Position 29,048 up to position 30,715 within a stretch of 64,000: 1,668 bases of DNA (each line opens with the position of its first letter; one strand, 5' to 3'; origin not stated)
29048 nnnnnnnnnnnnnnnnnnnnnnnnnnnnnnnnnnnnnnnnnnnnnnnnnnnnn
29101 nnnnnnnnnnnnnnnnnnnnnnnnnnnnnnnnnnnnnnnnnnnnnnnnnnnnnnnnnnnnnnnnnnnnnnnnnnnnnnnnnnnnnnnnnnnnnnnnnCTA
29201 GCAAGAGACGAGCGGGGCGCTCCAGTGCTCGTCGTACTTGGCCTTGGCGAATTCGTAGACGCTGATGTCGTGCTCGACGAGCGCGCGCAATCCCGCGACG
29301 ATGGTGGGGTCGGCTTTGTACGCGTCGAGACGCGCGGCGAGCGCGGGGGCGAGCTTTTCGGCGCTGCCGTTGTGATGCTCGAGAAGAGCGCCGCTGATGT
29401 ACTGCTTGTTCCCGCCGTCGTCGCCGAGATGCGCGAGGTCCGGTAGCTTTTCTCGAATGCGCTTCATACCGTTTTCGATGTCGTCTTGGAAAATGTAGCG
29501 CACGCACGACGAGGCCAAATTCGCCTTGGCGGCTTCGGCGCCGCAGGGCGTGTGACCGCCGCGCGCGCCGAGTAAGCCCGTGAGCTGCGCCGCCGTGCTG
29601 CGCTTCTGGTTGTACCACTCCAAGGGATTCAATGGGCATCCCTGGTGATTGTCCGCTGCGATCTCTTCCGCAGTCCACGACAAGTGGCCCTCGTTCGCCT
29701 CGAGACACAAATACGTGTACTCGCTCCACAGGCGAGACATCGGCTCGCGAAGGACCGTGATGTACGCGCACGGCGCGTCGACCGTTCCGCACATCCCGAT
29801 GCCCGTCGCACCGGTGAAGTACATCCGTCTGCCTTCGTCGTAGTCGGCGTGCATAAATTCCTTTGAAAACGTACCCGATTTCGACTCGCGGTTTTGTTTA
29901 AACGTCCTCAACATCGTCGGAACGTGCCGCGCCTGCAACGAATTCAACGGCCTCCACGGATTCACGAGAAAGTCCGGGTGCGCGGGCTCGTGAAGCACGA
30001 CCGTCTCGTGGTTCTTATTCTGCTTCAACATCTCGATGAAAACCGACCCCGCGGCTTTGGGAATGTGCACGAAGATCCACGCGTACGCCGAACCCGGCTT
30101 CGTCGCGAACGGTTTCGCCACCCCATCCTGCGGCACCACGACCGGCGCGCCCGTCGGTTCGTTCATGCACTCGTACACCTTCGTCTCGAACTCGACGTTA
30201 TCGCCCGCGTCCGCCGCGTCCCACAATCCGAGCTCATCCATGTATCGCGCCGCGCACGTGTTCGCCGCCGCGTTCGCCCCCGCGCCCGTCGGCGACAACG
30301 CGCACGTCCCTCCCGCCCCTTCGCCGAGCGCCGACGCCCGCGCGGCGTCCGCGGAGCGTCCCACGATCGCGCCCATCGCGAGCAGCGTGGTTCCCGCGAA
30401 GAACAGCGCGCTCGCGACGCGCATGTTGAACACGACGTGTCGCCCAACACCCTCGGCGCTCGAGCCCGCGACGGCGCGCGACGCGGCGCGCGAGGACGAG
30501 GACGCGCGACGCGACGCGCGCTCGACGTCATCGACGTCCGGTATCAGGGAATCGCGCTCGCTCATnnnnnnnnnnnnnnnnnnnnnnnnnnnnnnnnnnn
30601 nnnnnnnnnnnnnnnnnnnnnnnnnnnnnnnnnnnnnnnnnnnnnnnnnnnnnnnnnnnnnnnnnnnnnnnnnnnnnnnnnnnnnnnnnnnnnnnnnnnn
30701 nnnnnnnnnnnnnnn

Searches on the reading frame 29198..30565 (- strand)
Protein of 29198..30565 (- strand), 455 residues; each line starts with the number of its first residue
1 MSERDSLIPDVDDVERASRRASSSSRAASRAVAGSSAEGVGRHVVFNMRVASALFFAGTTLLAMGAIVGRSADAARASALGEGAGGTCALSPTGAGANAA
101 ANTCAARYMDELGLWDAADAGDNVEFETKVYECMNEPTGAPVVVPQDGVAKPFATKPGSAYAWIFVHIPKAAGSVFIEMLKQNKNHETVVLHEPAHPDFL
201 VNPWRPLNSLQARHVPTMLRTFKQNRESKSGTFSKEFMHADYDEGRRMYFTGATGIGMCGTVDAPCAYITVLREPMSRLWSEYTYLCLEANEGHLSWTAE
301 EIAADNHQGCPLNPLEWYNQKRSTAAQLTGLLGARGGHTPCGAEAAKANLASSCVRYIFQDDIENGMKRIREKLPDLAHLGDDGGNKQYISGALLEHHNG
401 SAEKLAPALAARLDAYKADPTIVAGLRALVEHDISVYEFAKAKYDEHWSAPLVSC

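Call 72: search_protein_families(library=pfam, proteins=[window:29198-30565:-], max_evalue=0.001)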
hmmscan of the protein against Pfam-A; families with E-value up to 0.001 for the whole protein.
window:29198-30565:- (455 aa): 1 family
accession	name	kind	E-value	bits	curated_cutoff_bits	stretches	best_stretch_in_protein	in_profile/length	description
PF03567.20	Sulfotransfer_2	-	0.00036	21.2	22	1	164-306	12-121/252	Sulfotransferase family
